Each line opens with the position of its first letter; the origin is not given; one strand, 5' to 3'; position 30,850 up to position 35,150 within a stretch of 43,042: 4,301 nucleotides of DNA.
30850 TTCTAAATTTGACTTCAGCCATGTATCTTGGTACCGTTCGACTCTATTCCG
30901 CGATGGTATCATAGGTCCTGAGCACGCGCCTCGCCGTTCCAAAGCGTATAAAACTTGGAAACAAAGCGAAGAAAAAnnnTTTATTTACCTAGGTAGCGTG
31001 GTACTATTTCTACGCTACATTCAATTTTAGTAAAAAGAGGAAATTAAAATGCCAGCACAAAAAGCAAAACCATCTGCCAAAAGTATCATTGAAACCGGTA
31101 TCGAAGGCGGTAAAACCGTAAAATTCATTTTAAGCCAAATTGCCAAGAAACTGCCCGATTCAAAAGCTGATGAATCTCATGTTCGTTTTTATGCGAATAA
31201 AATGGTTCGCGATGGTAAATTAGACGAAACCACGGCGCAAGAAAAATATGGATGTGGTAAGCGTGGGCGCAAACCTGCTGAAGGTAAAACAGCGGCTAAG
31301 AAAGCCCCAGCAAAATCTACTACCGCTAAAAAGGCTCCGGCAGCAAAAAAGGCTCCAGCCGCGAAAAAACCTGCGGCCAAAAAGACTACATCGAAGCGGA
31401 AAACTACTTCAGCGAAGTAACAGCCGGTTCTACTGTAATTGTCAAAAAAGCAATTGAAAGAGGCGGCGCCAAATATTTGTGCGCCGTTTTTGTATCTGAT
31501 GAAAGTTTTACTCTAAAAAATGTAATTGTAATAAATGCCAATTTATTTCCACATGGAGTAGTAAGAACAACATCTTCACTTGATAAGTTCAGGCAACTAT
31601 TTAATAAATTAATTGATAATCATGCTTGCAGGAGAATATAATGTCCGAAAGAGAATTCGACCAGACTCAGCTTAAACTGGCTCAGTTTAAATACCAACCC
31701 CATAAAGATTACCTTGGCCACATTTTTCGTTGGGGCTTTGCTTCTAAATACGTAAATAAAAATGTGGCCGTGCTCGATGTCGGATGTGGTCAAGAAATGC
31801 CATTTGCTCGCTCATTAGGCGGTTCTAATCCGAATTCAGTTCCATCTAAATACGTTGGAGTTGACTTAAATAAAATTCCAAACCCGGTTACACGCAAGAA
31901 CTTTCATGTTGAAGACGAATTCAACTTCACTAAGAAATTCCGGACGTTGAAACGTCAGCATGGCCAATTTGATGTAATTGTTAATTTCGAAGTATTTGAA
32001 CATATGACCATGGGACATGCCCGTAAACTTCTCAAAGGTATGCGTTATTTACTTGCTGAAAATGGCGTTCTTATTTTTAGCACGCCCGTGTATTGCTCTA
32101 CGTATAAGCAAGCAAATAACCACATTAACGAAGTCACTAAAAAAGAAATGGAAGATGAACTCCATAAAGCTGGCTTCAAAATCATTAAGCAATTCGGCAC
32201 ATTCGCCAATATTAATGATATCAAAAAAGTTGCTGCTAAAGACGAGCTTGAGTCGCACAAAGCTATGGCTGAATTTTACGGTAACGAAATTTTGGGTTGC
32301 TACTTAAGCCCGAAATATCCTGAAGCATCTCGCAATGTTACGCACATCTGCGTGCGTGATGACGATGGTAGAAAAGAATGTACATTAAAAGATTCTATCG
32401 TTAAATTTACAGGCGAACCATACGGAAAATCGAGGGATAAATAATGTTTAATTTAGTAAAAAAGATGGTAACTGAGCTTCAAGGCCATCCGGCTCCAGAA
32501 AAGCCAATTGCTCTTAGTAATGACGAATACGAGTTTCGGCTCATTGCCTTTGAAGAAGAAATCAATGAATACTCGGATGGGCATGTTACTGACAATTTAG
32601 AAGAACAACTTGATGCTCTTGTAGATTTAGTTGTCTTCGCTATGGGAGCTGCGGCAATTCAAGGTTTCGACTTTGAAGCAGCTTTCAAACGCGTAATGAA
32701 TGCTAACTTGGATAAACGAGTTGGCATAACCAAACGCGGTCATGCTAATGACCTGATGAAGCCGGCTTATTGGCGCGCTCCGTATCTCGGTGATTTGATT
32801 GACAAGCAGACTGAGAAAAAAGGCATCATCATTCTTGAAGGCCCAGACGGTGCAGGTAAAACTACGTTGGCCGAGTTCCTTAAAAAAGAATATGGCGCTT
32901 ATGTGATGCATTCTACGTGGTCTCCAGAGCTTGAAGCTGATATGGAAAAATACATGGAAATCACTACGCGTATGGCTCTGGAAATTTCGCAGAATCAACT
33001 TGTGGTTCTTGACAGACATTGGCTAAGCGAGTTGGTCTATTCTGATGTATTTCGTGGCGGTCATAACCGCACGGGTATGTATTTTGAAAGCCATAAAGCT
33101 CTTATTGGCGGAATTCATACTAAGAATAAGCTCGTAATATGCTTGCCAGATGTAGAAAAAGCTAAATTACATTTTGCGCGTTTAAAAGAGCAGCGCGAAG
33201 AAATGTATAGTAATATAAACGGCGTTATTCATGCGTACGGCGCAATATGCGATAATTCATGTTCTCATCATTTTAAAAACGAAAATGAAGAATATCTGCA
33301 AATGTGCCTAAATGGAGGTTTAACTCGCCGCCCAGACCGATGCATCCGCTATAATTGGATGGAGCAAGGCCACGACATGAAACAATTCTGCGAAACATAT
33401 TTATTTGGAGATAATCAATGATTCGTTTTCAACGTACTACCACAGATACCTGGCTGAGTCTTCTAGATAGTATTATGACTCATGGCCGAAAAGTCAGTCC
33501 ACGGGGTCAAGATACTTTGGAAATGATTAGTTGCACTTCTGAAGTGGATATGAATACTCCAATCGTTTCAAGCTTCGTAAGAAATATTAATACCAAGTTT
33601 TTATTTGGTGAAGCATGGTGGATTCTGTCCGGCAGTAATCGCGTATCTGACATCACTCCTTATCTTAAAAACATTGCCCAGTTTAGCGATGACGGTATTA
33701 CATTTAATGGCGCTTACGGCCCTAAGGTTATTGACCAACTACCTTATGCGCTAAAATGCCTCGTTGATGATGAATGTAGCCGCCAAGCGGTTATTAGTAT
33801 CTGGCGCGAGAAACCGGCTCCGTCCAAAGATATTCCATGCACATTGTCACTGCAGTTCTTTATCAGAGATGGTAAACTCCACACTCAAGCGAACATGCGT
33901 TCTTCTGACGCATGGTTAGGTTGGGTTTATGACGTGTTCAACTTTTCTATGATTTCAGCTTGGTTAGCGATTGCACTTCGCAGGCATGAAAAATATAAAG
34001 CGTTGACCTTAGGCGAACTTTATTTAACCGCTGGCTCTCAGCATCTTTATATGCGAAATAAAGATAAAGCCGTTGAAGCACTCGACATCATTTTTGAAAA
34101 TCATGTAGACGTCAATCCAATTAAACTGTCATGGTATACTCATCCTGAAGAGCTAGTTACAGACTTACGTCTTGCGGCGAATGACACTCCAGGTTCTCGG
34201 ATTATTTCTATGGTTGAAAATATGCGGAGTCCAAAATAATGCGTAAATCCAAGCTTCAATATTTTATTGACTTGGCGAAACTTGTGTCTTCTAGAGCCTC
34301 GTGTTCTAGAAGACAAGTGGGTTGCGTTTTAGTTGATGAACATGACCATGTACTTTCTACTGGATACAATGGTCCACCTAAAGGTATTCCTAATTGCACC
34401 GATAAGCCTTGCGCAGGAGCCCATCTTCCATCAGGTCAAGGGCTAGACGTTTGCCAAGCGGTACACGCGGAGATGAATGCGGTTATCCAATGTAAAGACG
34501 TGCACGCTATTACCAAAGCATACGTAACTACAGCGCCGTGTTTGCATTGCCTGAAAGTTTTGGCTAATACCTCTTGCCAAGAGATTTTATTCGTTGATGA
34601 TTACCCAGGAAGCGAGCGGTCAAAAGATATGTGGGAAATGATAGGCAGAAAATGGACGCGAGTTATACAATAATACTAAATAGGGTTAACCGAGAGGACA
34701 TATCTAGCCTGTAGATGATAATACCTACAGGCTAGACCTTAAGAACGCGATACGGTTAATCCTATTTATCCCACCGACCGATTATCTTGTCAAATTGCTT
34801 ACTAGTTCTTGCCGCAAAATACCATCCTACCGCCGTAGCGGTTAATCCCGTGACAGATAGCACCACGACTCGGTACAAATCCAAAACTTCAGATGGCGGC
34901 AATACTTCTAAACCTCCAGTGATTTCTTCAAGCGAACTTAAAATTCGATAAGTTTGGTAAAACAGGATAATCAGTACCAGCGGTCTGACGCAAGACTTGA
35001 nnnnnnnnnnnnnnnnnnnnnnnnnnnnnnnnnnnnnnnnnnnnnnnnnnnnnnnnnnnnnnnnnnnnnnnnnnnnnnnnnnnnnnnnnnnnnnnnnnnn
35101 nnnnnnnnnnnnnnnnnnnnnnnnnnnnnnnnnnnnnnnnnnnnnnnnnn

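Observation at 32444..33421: Single polypeptide fusing a MazG-like NTP pyrophosphohydrolase to a dNMP-kinase-like P-loop domain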

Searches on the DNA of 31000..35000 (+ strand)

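Call 5: search_dna_similar(query=window:31000-35000:+, collection=phages, mode=near, max_rows=20)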
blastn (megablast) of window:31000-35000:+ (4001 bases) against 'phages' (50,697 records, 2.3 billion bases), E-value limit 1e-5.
No match.
